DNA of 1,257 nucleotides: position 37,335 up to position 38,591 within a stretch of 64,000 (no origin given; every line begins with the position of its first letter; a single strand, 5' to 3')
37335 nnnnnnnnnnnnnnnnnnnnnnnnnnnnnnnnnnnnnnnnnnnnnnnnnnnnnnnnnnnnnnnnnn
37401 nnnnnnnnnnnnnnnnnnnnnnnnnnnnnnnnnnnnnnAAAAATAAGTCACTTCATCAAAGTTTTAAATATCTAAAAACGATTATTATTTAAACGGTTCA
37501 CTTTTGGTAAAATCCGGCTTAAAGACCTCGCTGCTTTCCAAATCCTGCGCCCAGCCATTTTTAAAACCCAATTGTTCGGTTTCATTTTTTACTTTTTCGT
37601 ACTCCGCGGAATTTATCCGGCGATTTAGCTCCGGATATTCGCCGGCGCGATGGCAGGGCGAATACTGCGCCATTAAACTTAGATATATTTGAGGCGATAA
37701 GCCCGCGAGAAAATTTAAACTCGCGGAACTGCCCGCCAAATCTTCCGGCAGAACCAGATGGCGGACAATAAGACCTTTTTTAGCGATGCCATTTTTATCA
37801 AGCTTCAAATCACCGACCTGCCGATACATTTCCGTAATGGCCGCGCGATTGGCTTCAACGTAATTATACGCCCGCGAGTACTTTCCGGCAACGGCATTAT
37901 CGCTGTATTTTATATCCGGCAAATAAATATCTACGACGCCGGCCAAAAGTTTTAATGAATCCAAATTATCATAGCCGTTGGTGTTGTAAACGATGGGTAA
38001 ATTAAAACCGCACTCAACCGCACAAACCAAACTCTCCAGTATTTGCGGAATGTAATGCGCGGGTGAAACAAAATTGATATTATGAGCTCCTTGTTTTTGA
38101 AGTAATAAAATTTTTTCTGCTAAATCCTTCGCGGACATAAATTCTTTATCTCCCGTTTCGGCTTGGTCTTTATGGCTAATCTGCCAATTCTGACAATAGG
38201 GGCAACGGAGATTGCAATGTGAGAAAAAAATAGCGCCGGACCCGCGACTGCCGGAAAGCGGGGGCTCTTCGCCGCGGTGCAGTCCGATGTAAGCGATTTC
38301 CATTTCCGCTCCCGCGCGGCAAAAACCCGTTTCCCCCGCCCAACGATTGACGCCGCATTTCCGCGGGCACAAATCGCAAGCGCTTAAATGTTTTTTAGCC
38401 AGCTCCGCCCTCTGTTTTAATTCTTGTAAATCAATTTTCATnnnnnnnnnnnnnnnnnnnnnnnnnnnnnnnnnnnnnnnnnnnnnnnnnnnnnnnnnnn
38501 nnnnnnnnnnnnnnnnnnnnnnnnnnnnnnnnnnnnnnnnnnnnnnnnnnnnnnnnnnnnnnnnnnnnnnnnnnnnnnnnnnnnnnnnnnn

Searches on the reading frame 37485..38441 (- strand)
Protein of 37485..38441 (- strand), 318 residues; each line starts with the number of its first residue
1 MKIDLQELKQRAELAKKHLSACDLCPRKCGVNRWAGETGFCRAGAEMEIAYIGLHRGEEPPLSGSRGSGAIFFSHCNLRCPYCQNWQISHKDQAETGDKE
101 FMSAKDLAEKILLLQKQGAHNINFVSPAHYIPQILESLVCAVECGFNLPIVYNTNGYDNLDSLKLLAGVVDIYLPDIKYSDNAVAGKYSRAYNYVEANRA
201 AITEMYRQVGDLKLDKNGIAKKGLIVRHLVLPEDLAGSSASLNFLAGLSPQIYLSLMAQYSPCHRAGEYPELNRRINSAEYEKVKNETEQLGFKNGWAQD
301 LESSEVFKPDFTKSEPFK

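Call 3: search_protein_families(library=pfam, proteins=[window:37485-38441:-], max_evalue=0.01)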
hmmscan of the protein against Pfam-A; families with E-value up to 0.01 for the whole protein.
window:37485-38441:- (318 aa): 1 family
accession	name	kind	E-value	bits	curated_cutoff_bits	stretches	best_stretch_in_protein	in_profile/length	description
PF04055.27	Radical_SAM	-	2e-10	41.5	29.5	1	71-194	2-126/166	Radical SAM superfamily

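Call 4: search_protein_families(library=ncbifam, proteins=[window:37485-38441:-], max_evalue=0.01)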
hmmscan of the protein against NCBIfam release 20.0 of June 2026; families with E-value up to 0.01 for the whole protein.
window:37485-38441:- (318 aa): 8 families
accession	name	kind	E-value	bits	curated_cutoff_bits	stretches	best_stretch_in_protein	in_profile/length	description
TIGR02495.1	NrdG2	equivalog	6.9e-08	32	131.15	1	69-184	19-128/193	anaerobic ribonucleoside-triphosphate reductase activating protein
TIGR04337.1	AmmeMemoSam_rS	hypoth_equivalog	5.3e-06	25.5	220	1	21-99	13-102/349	AmmeMemoRadiSam system radical SAM enzyme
TIGR03963.1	rSAM_QueE_Clost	equivalog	0.00037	20.3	260.1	1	71-187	24-132/219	putative 7-carboxy-7-deazaguanine synthase QueE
NF043069.1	T4HPD_activ_SAM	equivalog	0.00037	20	425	0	148-193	153-198/299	trans-4-hydroxy-L-proline dehydratase activase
TIGR04395.1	cutC_activ_rSAM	equivalog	0.00038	19.8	360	0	152-183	163-194/309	choline TMA-lyase-activating enzyme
TIGR02494.1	PFLE_PFLC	subfamily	0.00093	18.5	174.35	0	70-86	18-34/293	glycyl-radical enzyme activating protein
NF038283.1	viperin_w_prok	equivalog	0.0011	18.2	180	1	73-156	9-94/281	viperin family antiviral radical SAM protein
TIGR02493.1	PFLA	equivalog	0.0085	15.5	231.75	0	71-182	20-131/235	pyruvate formate-lyase-activating protein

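Call 5: search_solved_structures(query=window:37485-38441:-, max_evalue=0.01, show_alignments=1)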
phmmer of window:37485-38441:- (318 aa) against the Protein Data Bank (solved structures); distinct sequences matched with E-value up to 0.01: 0.

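Call 6: find_homologous_proteins(query=window:37485-38441:-, max_evalue=0.00001)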
Query window:37485-38441:- (318 aa): 7993 proteins with E <= 0.00001 among 8000 candidates; the best 120 are listed.
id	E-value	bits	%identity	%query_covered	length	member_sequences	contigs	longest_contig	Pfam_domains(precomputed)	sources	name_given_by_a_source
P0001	8.6e-216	733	100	100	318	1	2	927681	PF04055.28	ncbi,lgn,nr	ncbi:MAG: radical SAM protein [Patescibacteria group bacterium]|nr:radical SAM protein [Patescibacte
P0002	1.6e-123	430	60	100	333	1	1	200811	PF04055.28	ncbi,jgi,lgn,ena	ncbi:MAG: radical SAM protein [Patescibacteria group bacterium]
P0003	6.0e-122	425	59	100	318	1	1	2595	PF04055.28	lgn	-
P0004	9.2e-119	415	58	100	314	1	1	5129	PF04055.28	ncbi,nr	ncbi:MAG: radical SAM protein [Candidatus Margulisbacteria bacterium]|nr:radical SAM protein [Candid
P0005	1.7e-114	400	58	94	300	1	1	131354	PF04055.28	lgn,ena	-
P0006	8.9e-112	392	56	98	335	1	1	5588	PF04055.28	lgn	-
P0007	1.9e-110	387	56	100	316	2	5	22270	PF04055.28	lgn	-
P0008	1.9e-110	387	56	100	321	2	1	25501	PF04055.28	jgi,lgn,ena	-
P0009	2.5e-110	387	58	97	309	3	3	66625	PF04055.28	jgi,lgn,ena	-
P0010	1.9e-109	384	56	97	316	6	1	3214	PF04055.28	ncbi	-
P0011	3.6e-109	383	59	88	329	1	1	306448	PF04055.28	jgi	-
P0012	1.2e-108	381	56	100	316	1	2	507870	PF04055.28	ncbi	-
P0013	1.4e-108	381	56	100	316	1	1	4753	PF04055.28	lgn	-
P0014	3.2e-108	380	55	97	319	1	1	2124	PF04055.28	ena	-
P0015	4.4e-108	379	56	98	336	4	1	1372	PF04055.28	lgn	-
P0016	1.1e-107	378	56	97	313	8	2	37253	PF04055.28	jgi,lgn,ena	-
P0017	1.6e-107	378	56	97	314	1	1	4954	PF04055.28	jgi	-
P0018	1.7e-107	378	53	99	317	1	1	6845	PF04055.28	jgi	jgi:putative pyruvate formate lyase activating enzyme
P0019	1.9e-107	377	55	98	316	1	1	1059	PF04055.28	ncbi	-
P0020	2.2e-107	377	55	98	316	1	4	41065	PF04055.28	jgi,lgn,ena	-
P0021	2.6e-107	377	56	98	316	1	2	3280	PF04055.28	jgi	jgi:putative pyruvate formate lyase activating enzyme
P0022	2.7e-107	377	54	98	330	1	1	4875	PF04055.28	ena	-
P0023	2.7e-107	377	55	100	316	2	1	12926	PF04055.28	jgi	jgi:putative pyruvate formate lyase activating enzyme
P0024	3.5e-107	376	55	100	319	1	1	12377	PF04055.28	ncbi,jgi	jgi:putative pyruvate formate lyase activating enzyme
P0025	4.3e-107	376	56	98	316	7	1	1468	PF04055.28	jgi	jgi:putative pyruvate formate lyase activating enzyme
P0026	5.4e-107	376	55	97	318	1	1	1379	PF04055.28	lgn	-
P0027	5.4e-107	376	57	95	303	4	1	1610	PF04055.28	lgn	-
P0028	5.8e-107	376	53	98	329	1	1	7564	PF04055.28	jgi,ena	-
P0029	7.7e-107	375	57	97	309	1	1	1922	PF04055.28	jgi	jgi:putative pyruvate formate lyase activating enzyme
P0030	8.7e-107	375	54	98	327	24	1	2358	PF04055.28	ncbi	-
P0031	1.1e-106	375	55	98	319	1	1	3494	PF04055.28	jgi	-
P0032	1.2e-106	375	55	98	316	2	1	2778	PF04055.28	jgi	jgi:putative pyruvate formate lyase activating enzyme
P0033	1.2e-106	375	55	98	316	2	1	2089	PF04055.28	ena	-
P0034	1.3e-106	375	56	93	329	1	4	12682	PF04055.28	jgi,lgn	-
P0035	1.5e-106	374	57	99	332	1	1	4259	PF04055.28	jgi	jgi:putative pyruvate formate lyase activating enzyme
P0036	1.7e-106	374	54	100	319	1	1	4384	PF04055.28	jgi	jgi:putative pyruvate formate lyase activating enzyme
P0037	1.9e-106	374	53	98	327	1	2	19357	PF04055.28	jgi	jgi:putative pyruvate formate lyase activating enzyme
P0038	2.7e-106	374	61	88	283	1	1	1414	PF04055.28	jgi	jgi:putative pyruvate formate lyase activating enzyme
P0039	2.7e-106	374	56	100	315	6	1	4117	PF04055.28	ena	-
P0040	2.8e-106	373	56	98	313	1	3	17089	PF04055.28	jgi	jgi:putative pyruvate formate lyase activating enzyme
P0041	4.0e-106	373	54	98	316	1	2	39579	PF04055.28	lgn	-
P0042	4.5e-106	373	53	98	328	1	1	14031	PF04055.28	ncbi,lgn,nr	ncbi:MAG: radical SAM protein [Dehalococcoidales bacterium]|nr:radical SAM protein [Dehalococcoidale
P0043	5.3e-106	373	57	97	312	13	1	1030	PF04055.28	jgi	jgi:putative pyruvate formate lyase activating enzyme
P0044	5.9e-106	372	57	98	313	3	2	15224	PF04055.28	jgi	-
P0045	6.5e-106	372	54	98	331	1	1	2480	PF04055.28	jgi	jgi:putative pyruvate formate lyase activating enzyme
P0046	7.2e-106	372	52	99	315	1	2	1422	PF04055.28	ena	-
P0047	7.5e-106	372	56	99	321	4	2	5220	PF04055.28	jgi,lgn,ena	-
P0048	8.6e-106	372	54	98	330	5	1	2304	PF04055.28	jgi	jgi:putative pyruvate formate lyase activating enzyme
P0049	8.8e-106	372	54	98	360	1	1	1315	PF04055.28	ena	-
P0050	9.0e-106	372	54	99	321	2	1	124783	PF04055.28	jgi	-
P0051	1.2e-105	371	54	98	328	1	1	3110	PF04055.28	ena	-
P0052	1.4e-105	371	54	98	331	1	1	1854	PF04055.28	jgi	jgi:putative pyruvate formate lyase activating enzyme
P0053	1.5e-105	371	55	100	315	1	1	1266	PF04055.28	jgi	jgi:putative pyruvate formate lyase activating enzyme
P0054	1.6e-105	371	55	97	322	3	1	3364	PF04055.28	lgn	-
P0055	2.2e-105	371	55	100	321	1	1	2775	PF04055.28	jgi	jgi:putative pyruvate formate lyase activating enzyme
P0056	2.3e-105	370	54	98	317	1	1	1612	PF04055.28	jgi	jgi:putative pyruvate formate lyase activating enzyme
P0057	2.3e-105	370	58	95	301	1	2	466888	PF04055.28,PF13353.12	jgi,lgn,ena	-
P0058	2.8e-105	370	55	100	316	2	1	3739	PF04055.28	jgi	jgi:putative pyruvate formate lyase activating enzyme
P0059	3.5e-105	370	54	98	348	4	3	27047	PF04055.28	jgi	jgi:putative pyruvate formate lyase activating enzyme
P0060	4.6e-105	369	53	98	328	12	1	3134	PF04055.28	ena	-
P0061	6.0e-105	369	56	95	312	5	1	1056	PF04055.28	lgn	-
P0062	6.9e-105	369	54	98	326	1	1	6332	PF04055.28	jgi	jgi:putative pyruvate formate lyase activating enzyme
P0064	1.1e-104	368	52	98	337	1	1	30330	PF04055.28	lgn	-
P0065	1.2e-104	368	57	94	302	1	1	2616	PF04055.28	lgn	-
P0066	1.4e-104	368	54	94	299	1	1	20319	PF04055.28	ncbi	ncbi:radical SAM protein [Candidatus Margulisiibacteriota bacterium]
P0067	1.6e-104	368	53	98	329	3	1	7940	PF04055.28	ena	-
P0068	1.6e-104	368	53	98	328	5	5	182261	PF04055.28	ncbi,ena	ncbi:MAG: radical SAM protein [Dehalococcoidales bacterium]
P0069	1.6e-104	368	53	98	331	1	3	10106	PF04055.28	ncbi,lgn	-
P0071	2.5e-104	367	54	98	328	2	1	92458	PF04055.28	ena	-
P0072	2.6e-104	367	58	95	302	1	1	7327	PF04055.28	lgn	-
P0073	2.8e-104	367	53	98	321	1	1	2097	PF04055.28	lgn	-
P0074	3.0e-104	367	53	98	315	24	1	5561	PF04055.28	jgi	jgi:putative pyruvate formate lyase activating enzyme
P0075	3.2e-104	367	54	98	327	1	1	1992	PF04055.28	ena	-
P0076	4.9e-104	366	53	99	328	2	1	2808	PF04055.28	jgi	-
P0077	5.8e-104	366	53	98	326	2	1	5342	PF04055.28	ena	-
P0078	6.2e-104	366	53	98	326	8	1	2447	PF04055.28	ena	-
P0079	9.1e-104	365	51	100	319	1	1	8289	PF04055.28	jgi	jgi:putative pyruvate formate lyase activating enzyme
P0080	9.4e-104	365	51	100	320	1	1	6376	PF04055.28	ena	-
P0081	9.7e-104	365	53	98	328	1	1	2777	PF04055.28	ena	-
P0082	1.0e-103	365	52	100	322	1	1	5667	PF04055.28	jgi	jgi:putative pyruvate formate lyase activating enzyme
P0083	1.2e-103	365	55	96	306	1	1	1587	PF04055.28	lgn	-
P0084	1.3e-103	365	52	100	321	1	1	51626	PF04055.28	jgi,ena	-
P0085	1.3e-103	365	52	98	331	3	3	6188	PF04055.28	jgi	jgi:putative pyruvate formate lyase activating enzyme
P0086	1.6e-103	364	52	100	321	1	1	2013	PF04055.28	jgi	jgi:putative pyruvate formate lyase activating enzyme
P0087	1.7e-103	364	55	95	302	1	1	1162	PF04055.28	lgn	-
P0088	1.8e-103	364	53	98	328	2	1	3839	PF04055.28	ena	-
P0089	1.8e-103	364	52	98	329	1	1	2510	PF04055.28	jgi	jgi:putative pyruvate formate lyase activating enzyme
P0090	4.5e-103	363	54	94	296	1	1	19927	PF04055.28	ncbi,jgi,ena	ncbi:MAG: radical SAM protein [Candidatus Margulisiibacteriota bacterium]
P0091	4.7e-103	363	53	100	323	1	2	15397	PF04055.28,PF13353.12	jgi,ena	-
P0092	5.2e-103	363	54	98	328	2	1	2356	PF04055.28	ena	-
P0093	5.7e-103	363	53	100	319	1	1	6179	PF04055.28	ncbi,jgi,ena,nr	ncbi:MAG: radical SAM protein [Dehalococcoidia bacterium]|nr:radical SAM protein [Dehalococcoidia ba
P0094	6.2e-103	362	53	98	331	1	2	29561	PF04055.28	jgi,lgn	jgi:putative pyruvate formate lyase activating enzyme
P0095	7.4e-103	362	52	98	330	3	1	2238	PF04055.28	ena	-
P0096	9.1e-103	362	53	100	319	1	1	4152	PF04055.28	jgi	jgi:putative pyruvate formate lyase activating enzyme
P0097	1.1e-102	362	55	98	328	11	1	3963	PF04055.28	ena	-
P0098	1.1e-102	362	54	98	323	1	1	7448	PF04055.28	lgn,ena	-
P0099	1.1e-102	362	53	98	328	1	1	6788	PF04055.28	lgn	-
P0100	1.2e-102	362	52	98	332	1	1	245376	PF04055.28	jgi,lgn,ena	-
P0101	1.4e-102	361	54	98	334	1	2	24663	PF04055.28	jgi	jgi:putative pyruvate formate lyase activating enzyme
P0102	1.7e-102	361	55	95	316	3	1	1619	PF04055.28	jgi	-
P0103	1.9e-102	361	51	98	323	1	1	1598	PF04055.28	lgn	-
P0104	2.1e-102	361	51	100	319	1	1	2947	PF04055.28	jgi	jgi:putative pyruvate formate lyase activating enzyme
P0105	2.1e-102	361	52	98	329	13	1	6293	PF04055.28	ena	-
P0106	2.1e-102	361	52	100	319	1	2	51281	PF04055.28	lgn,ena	-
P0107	2.1e-102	361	52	100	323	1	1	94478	PF04055.28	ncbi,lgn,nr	ncbi:MAG: radical SAM protein [Planctomycetes bacterium]|nr:radical SAM protein [Planctomycetota bac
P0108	2.3e-102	361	52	98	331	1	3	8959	PF04055.28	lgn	-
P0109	2.7e-102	360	54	98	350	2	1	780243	PF04055.28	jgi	-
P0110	3.7e-102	360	54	93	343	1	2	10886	PF04055.28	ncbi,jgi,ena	-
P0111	3.9e-102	360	51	100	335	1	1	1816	PF04055.28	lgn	-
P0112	4.1e-102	360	53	100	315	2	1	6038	PF04055.28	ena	-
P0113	4.1e-102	360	51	100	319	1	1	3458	PF04055.28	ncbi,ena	-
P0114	4.2e-102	360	54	98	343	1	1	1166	PF04055.28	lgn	-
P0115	4.6e-102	360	52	98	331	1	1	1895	PF04055.28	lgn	-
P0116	4.7e-102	360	52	100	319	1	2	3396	PF04055.28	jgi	jgi:putative pyruvate formate lyase activating enzyme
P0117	6.0e-102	359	54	100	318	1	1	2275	PF04055.28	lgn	-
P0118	6.5e-102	359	53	98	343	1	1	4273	PF04055.28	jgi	-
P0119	6.9e-102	359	55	98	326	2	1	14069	PF04055.28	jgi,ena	-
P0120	8.6e-102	359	53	98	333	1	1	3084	PF04055.28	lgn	-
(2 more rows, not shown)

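Call 8: find_encoding_contigs(protein=P0002, flank=8000, max_places=3)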
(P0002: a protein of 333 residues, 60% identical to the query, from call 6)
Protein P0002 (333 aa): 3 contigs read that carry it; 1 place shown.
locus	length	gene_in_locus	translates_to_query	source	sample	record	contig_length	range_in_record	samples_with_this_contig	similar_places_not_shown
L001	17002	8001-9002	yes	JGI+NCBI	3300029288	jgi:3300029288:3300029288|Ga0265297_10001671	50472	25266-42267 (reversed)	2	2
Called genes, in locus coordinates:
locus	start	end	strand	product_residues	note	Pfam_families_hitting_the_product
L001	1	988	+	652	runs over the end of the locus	PF13229:Beta_helix, PF08308:PEGA, PF13860:FlgD_ig (weak), PF18962:Por_Secre_tail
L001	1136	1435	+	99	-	-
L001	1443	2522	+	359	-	-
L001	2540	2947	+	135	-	-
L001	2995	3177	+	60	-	-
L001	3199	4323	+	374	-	-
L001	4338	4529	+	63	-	PF09962:DUF2196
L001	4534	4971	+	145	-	PF12675:DUF3795 (weak)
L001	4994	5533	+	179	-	-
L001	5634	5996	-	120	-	-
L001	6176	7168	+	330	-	PF01595:CNNM, PF00571:CBS (faint)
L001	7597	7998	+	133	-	PF06262:Zincin_1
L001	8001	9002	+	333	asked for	PF04055:Radical_SAM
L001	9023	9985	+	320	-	PF01699:Na_Ca_ex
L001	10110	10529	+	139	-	-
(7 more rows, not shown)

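Call 10: find_related_loci(query=A1, collection=genome_contigs, flank=8000)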
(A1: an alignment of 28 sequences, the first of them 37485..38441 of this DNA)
Query A1 (318 aa) in genome_contigs; peptide patterns used: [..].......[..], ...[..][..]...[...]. (x = any residue, [..] = any of these).
600 stretches matched a pattern (row limit reached: there are more); 563 encode a relative of the query (tblastn E <= 1e-3); the best 80 are kept; 80 distinct loci.
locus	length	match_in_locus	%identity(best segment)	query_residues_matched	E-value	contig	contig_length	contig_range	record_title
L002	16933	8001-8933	54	7-317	2e-109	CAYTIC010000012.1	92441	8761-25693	MAG TPA_asm: uncultured Dehalococcoidales bacterium isolate SRP302447_co3_791 genome assembly, contig: NODE_668_length_9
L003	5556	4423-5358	53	7-318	3e-107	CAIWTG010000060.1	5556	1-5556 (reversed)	MAG: uncultured Chloroflexi bacterium isolate F14_bin-0218 genome assembly, contig: bin-0218:060/273, whole genome shotg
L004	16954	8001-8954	50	1-318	1e-106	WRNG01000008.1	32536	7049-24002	MAG: Dehalococcoidia bacterium isolate Th196P4bin31 JGI24702J35022_10000202, whole genome shotgun sequence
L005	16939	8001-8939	53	7-318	1e-106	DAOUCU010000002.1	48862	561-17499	MAG TPA_asm: Dehalococcoidia bacterium isolate H85_867 36344, whole genome shotgun sequence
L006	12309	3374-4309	51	7-318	1e-104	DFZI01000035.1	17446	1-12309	MAG TPA_asm: Dehalococcoidia bacterium UBA4060 UBA4060_contig_26553, whole genome shotgun sequence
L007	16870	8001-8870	53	8-301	5e-104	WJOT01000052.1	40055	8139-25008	MAG: Clostridia bacterium isolate 1244-F3-H4-B3 F3H4_C29, whole genome shotgun sequence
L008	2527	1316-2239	52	7-317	1e-107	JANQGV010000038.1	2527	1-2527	MAG: Thermodesulfobacteriota bacterium isolate PL23b_bin.63 k99_3194179, whole genome shotgun sequence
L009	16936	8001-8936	52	7-318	5e-103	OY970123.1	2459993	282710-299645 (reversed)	MAG: uncultured Chloroflexia bacterium isolate MFD01476.bin.c.5 genome assembly, chromosome: 1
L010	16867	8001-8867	52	7-299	9e-103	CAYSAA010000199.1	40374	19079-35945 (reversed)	MAG TPA_asm: uncultured Atribacterota bacterium isolate SRP067234_co1_85 genome assembly, contig: k99_189215, whole geno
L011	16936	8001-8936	52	7-318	9e-103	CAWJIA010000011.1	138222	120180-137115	MAG: uncultured Chloroflexia bacterium isolate MFD03726.bin.1.148 genome assembly, contig: contig_52389, whole genome sh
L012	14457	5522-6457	51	7-317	1e-102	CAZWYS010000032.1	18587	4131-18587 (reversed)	MAG TPA_asm: uncultured Dehalococcoidaceae bacterium isolate SRP214966_co5_332 genome assembly, contig: NODE_2414_length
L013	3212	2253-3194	51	5-318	2e-104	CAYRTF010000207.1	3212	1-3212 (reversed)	MAG TPA_asm: uncultured Actinomycetota bacterium isolate binchicken_co80_163 genome assembly, contig: NODE_14406_length_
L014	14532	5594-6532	48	7-318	9e-102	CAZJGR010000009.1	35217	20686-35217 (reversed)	MAG TPA_asm: uncultured Dehalococcoidaceae bacterium isolate binchicken_co376_99 genome assembly, contig: NODE_961_lengt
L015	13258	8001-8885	51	1-299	2e-101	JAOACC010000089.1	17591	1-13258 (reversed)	MAG: bacterium isolate SKW194 k141_1435985, whole genome shotgun sequence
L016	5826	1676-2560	52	1-299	8e-101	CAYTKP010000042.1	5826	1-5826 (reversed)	MAG TPA_asm: uncultured Atribacterota bacterium isolate binchicken_co256_870 genome assembly, contig: NODE_42575_length_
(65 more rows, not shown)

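Call 26: predict_structure(alignment_id=A1)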
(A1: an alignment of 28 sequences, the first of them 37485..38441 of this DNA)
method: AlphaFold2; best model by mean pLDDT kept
length: 318 residues; sequences in the alignment: 28
mean_pLDDT: 91.2   pTM: 0.92
mean pLDDT of the five models: 91.2, 90.2, 88.4, 88.1, 86.9
residues with pLDDT >= 90: 244; 70-90: 55; 50-70: 16; < 50: 3
segments of 3 or more residues with pLDDT < 50: 94-96
pLDDT, mean of each block of 10 residues (from residue 1): 96 94 91 91 90 86 91 92 84 57 96 97 95 98 98 97 98 97 96 97 98 95 96 95 97 91 89 91 95 89 65 71
secondary structure, 60 per line:
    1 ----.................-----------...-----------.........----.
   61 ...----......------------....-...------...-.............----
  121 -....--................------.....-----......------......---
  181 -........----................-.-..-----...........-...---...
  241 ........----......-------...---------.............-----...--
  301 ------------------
elements in order: H5-21 E47-55 H60-63 E68-73 H86-89 E100-102 H104-116 E122-125 H128-143 E150-154 H160-165 E172-177 H182-189 H194-209 E220-230 H238-248 E253-258 H278-290 E296-298
